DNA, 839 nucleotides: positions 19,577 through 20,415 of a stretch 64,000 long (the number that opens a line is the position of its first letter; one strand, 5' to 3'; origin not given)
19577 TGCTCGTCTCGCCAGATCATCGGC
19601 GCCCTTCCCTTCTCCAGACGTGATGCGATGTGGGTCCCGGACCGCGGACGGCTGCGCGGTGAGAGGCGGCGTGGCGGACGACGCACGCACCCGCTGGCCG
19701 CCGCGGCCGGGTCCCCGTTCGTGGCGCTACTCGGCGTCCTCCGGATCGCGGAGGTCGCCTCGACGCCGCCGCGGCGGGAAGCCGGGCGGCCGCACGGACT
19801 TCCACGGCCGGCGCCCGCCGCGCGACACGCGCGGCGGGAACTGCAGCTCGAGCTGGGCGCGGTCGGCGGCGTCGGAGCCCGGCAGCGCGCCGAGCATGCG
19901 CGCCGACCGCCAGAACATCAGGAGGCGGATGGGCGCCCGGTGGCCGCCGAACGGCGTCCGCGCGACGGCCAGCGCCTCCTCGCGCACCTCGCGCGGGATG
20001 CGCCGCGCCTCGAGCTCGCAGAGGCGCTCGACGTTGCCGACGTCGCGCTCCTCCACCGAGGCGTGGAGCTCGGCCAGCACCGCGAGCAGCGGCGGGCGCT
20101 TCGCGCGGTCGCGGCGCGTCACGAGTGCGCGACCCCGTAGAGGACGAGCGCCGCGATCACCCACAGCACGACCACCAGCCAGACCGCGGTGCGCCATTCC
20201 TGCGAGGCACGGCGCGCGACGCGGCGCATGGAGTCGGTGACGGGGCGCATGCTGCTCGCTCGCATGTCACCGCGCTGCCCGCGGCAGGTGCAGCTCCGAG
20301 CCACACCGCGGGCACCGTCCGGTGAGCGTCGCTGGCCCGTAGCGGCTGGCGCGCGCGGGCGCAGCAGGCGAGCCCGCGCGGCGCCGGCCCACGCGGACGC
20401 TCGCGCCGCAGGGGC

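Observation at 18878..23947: ku-ligD operon continues seamlessly into five unknown ORFs, including a duplicated module of an 'HVECR..WW / ATYxAL..LWF' protein plus a mini-TM peptide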

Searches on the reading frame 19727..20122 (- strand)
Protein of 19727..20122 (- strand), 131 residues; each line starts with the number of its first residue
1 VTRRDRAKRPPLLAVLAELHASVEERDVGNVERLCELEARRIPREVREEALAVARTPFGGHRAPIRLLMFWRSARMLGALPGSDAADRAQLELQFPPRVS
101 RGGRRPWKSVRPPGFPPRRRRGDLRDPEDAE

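Call 4: search_protein_families(library=pfam, proteins=[window:19727-20122:-], max_evalue=1)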
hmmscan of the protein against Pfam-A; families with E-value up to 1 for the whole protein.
window:19727-20122:- (131 aa): 0 families

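Call 6: search_protein_families(library=ncbifam, proteins=[window:19727-20122:-], max_evalue=1)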
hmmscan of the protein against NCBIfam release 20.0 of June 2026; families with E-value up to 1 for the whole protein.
window:19727-20122:- (131 aa): 0 families

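Call 7: search_protein_families(library=phrogs, proteins=[window:19727-20122:-], max_evalue=1)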
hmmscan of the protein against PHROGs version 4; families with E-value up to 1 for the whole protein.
window:19727-20122:- (131 aa): 0 families

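Call 8: search_protein_families(library=padloc, proteins=[window:19727-20122:-], max_evalue=1)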
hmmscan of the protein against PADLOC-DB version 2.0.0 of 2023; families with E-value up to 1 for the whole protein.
window:19727-20122:- (131 aa): 0 families

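Call 70: find_homologous_proteins(query=A7, max_evalue=0.001)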
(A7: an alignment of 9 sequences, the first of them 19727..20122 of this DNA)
Query A7 (9 sequences) (131 aa, profile of the alignment): 161 proteins with E <= 0.001 among 8000 candidates; the best 120 are listed.
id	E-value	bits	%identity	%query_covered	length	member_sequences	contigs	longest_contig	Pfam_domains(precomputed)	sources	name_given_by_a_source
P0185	5.0e-34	134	41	44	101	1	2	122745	-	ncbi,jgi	ncbi:MAG TPA: hypothetical protein VGJ18_25050 [Gemmatimonadaceae bacterium]|jgi:hypothetical protei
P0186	8.4e-34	133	35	66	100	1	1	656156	-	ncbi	ncbi:MAG: hypothetical protein ACJ796_01080 [Gemmatimonadaceae bacterium]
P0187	9.2e-34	133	35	66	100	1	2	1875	-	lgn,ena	-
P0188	1.1e-33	133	35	66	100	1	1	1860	-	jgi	jgi:hypothetical protein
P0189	1.2e-33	133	39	64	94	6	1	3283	-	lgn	-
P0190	1.2e-33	133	36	70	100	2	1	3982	-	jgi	jgi:hypothetical protein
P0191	1.3e-33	133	40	51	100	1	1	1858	-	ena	-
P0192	1.3e-33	133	35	66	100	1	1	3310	-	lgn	-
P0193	1.4e-33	133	35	70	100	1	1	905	-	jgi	jgi:hypothetical protein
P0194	1.6e-33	133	35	66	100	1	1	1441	-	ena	-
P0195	1.6e-33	133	38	70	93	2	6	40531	-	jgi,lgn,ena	-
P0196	1.8e-33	132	41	44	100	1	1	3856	-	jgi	jgi:hypothetical protein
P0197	2.1e-33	132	40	70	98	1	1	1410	-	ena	-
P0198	2.1e-33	132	41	44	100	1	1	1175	-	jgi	-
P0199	2.1e-33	132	36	44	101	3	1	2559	-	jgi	-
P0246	1.6e-31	126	37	64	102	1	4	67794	-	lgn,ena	-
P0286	3.4e-29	119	39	72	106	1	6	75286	-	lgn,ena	-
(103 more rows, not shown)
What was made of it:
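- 19727..20122 (-): Partner (131 aa): a four-helix core with the motif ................, plus a charged disordered tail. The family has 161 proteins, and all named ones are Gemmatimonadaceae (call 70).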

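Call 71: find_encoding_contigs(protein=P0195, flank=7000, max_places=3)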
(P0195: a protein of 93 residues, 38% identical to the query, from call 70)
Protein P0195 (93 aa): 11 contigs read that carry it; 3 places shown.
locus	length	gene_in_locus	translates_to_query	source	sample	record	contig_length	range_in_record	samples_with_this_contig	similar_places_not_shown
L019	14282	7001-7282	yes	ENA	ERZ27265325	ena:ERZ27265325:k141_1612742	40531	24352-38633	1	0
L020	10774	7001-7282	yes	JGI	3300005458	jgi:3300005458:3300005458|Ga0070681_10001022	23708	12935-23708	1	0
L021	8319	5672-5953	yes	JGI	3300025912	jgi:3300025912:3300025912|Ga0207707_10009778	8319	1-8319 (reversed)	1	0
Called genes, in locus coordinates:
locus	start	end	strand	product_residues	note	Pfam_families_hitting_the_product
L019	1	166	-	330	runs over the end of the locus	-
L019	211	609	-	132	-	-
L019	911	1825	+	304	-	-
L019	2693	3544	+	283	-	PF02735:Ku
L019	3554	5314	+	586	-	PF13298:LigD_N, PF01068:DNA_ligase_A_M, PF04679:DNA_ligase_A_C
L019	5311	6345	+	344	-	PF21686:LigD_Prim-Pol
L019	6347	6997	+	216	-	-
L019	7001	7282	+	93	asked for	-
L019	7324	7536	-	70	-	-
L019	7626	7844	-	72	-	PF03243:MerB (weak)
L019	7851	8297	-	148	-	PF03243:MerB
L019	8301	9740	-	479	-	PF13570:Beta-prop_ACSF4 (faint), PF01011:PQQ (weak), PF13360:PQQ_2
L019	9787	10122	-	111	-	-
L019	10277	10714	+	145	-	-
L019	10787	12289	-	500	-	PF01145:Band_7, PF15975:Flot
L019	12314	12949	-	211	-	PF25842:NfeD_TM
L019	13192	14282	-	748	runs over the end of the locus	PF00515:TPR_1 (faint), PF07719:TPR_2 (faint), PF13424:TPR_12 (weak)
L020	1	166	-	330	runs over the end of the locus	-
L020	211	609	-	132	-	-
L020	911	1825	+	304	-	-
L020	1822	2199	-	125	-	-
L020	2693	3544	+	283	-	PF02735:Ku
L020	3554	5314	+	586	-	PF13298:LigD_N, PF01068:DNA_ligase_A_M, PF04679:DNA_ligase_A_C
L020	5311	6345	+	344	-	PF21686:LigD_Prim-Pol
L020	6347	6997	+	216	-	-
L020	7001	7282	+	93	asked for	-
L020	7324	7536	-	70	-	-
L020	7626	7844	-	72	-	PF03243:MerB (weak)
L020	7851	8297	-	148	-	PF03243:MerB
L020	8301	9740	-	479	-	PF13360:PQQ_2, PF13570:Beta-prop_ACSF4 (faint), PF01011:PQQ (weak)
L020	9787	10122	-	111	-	-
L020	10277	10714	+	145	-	-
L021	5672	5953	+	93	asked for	-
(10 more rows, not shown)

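Call 72: find_encoding_contigs(protein=P0246, flank=7000, max_places=3)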
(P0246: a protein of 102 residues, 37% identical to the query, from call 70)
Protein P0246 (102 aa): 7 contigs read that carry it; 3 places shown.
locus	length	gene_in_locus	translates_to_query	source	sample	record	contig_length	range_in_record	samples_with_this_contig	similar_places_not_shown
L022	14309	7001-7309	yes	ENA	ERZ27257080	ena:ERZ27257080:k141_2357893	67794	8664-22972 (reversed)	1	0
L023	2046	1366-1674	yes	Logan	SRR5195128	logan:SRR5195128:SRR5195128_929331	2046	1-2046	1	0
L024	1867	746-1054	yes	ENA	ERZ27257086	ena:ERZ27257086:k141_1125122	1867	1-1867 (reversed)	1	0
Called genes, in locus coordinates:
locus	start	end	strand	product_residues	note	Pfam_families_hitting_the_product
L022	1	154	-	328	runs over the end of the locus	-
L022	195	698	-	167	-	-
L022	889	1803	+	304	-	-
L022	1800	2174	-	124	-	-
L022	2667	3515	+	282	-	PF02735:Ku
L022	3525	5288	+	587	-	PF13298:LigD_N, PF01068:DNA_ligase_A_M, PF09414:RNA_ligase (weak), PF04679:DNA_ligase_A_C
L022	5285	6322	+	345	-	PF21686:LigD_Prim-Pol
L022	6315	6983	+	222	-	-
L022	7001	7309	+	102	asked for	-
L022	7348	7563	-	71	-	-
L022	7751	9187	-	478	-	PF01011:PQQ (faint), PF13360:PQQ_2, PF13570:Beta-prop_ACSF4 (faint)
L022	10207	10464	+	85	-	PF13366:PDDEXK_3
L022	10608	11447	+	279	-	PF00561:Abhydrolase_1, PF00975:Thioesterase (weak), PF12146:Hydrolase_4, PF12697:Abhydrolase_6, PF03096:Ndr (weak), PF08386:Abhydrolase_4 (faint)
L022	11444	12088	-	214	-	PF04299:FMN_bind_2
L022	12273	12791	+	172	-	PF22381:Staph_reg_Sar_Rot (weak), PF12802:MarR_2, PF01047:MarR, PF13463:HTH_27 (weak)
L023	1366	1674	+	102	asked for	-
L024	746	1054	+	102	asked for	-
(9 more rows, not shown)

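Call 73: find_encoding_contigs(protein=P0286, flank=7000, max_places=3)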
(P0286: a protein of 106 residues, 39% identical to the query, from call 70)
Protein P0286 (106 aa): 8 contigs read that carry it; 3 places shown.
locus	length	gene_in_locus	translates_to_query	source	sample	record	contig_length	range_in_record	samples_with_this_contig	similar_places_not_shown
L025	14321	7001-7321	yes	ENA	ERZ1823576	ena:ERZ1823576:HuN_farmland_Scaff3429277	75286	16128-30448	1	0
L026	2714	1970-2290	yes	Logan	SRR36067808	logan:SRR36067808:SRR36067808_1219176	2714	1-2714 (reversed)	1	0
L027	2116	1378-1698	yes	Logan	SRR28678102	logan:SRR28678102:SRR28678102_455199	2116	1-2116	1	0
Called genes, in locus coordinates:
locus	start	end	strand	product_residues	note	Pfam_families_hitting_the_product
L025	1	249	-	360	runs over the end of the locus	PF01699:Na_Ca_ex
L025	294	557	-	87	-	-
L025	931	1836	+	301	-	-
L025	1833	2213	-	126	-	-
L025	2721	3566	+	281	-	PF02735:Ku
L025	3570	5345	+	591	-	PF13298:LigD_N, PF01068:DNA_ligase_A_M, PF04679:DNA_ligase_A_C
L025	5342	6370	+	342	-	PF21686:LigD_Prim-Pol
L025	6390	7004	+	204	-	-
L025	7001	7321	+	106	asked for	-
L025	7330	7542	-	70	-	-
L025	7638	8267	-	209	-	PF13360:PQQ_2 (weak)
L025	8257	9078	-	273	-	PF01011:PQQ (weak), PF13570:Beta-prop_ACSF4 (faint), PF13360:PQQ_2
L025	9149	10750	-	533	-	PF20656:MS_N, PF01274:MS_TIM-barrel, PF20659:MS_C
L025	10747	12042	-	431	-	PF00463:ICL, PF13714:PEP_mutase, PF00463:ICL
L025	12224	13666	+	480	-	PF01381:HTH_3, PF12844:HTH_19 (weak), PF13560:HTH_31, PF06114:Peptidase_M78, PF09856:ScfRs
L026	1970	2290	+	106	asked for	-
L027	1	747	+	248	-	?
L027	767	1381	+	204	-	-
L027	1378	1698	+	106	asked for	-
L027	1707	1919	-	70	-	-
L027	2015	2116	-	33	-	?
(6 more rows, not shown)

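Call 74: search_protein_families(library=pfam, proteins=[L019:911-1825:+, L020:1822-2199:-, L019:7324-7536:-, L019:6347-6997:+, L019:7001-7282:+], max_evalue=0.1)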
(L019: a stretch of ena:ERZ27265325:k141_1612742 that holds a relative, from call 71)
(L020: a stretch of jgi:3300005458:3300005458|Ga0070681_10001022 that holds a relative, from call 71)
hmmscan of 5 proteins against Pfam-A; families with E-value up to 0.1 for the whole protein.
L019:911-1825:+ (304 aa): 0 families

L020:1822-2199:- (125 aa): 0 families

L019:7324-7536:- (70 aa): 0 families

L019:6347-6997:+ (216 aa): 0 families

L019:7001-7282:+ (93 aa): 1 family
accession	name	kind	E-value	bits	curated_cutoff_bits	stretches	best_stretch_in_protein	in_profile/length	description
PF01730.21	UreF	-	0.042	14.6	23.3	1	9-46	27-64/151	UreF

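Call 85: predict_structure(alignment_id=A8)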
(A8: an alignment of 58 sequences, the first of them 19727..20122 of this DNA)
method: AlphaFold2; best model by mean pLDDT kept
length: 131 residues; sequences in the alignment: 58
mean_pLDDT: 74.9   pTM: 0.54
mean pLDDT of the five models: 74.9, 74.3, 72.4, 72.2, 72.0
residues with pLDDT >= 90: 56; 70-90: 14; 50-70: 45; < 50: 16
segments of 3 or more residues with pLDDT < 50: 84-88, 126-128
pLDDT, mean of each block of 10 residues (from residue 1): 56 93 95 95 95 91 91 83 50 56 55 64 51 49
secondary structure, 60 per line:
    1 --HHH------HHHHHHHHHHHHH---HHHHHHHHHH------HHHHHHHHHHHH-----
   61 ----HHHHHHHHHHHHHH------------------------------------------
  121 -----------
elements in order: H12-24 H28-37 H44-55 H65-78
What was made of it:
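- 19727..20122 (-): AF2 gives four helices with pLDDT above 90 for residues 11-78 (call 85).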

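Call 87: fold_search(model_id=the predicted structure, library=pdb)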
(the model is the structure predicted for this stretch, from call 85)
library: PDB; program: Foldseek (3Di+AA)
matches with E <= 10: 44; with E <= 0.001: 0
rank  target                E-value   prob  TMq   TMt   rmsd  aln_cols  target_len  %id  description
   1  6wlz_A                1.8e+00  0.06  0.17  0.06   9.0        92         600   15  The V1 region of human V-ATPase in state 1 (focused refinement) (released 2020-11-11)
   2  2huj                  3.7e+00  0.14  0.27  0.29   6.6       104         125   12  Crystal structure of a protein of uknown function (NP_471338.1) from Listeria innocua at 1.74 A resolution (released 2006-08-08)
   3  7thj_E                3.7e+00  0.06  0.21  0.11  10.9        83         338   16  Structure of the yeast clamp loader (Replication Factor C RFC) bound to the sliding clamp (Proliferating Cell Nuclear  (released 2022-02-16)
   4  1zm5_A                3.7e+00  0.05  0.17  0.10  11.2        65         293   15  Conjugative Relaxase TRWC in complex with ORIT dna, cooper-bound structure (released 2006-04-25)
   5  9k5h                  3.9e+00  0.06  0.17  0.26   8.8        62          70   27  Crystal structure of designed zinc-induced homodimer C2-Zn2-HEHE-2 (released 2025-10-22)
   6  1s6m_A                4.1e+00  0.03  0.16  0.09  11.4        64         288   17  Conjugative Relaxase Trwc In Complex With Orit DNA. Metal-Bound Structure (released 2005-06-14)
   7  9isn_F                4.4e+00  0.04  0.18  0.20  10.9       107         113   18  Cryo-EM structure of Streptomyces coelicolor sigma factor shbA transcription initiation complex (released 2025-05-14)
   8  1o3u                  4.4e+00  0.03  0.15  0.16  10.3        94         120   15  Crystal structure of an hepn domain protein (tm0613) from thermotoga maritima at 1.75 A resolution (released 2003-04-22)
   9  2im8_B                4.7e+00  0.04  0.20  0.22   7.2        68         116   19  X-Ray Crystal Structure of Protein yppE from Bacillus subtilis. Northeast Structural Genomics Consortium Target SR213. (released 2006-10-17)
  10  1omh_A                5.3e+00  0.03  0.17  0.10  11.2        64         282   17  Conjugative Relaxase TrwC in complex with OriT Dna. Metal-free structure. (released 2003-11-25)
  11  6sga_FX               5.6e+00  0.18  0.32  0.20   5.9        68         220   18  Body domain of the mt-SSU assemblosome from Trypanosoma brucei (released 2019-09-18)
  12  8ras_F                5.6e+00  0.18  0.31  0.08   6.6        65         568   22  Plastid-encoded RNA polymerase transcription elongation complex (released 2024-03-06)
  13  6rad                  5.6e+00  0.03  0.16  0.09   8.0        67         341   15  Salmonella ATPase InvC with ADP (released 2019-08-21)
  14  9soi_B                6.0e+00  0.14  0.32  0.33   4.7        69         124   19  CTLH-CRA domains of Maea-Twa1 mutant (A125G, Q126R, T127del, Q128E, A130Q, M143L, E144Q, L147F, A148S, F152Y and F160V (released 2026-02-18)
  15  7zcv_A                6.0e+00  0.13  0.31  0.16   5.8        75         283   12  Rgg144 of Streptococcus pneumoniae (released 2022-06-01)
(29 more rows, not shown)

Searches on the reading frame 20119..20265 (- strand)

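Call 4: search_protein_families(library=pfam, proteins=[window:20119-20265:-], max_evalue=1)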
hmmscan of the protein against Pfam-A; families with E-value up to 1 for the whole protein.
window:20119-20265:- (48 aa): 1 family
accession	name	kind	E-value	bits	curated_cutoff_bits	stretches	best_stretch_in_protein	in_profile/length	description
PF05569.17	Peptidase_M56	-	0.017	14.7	31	1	13-42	20-50/296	BlaR1 peptidase M56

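Call 6: search_protein_families(library=ncbifam, proteins=[window:20119-20265:-], max_evalue=1)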
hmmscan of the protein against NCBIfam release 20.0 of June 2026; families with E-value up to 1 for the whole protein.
window:20119-20265:- (48 aa): 0 families

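Call 7: search_protein_families(library=phrogs, proteins=[window:20119-20265:-], max_evalue=1)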
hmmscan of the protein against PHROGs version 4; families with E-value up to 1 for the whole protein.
window:20119-20265:- (48 aa): 0 families

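Call 8: search_protein_families(library=padloc, proteins=[window:20119-20265:-], max_evalue=1)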
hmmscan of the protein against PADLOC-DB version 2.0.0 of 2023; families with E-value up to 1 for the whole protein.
window:20119-20265:- (48 aa): 0 families
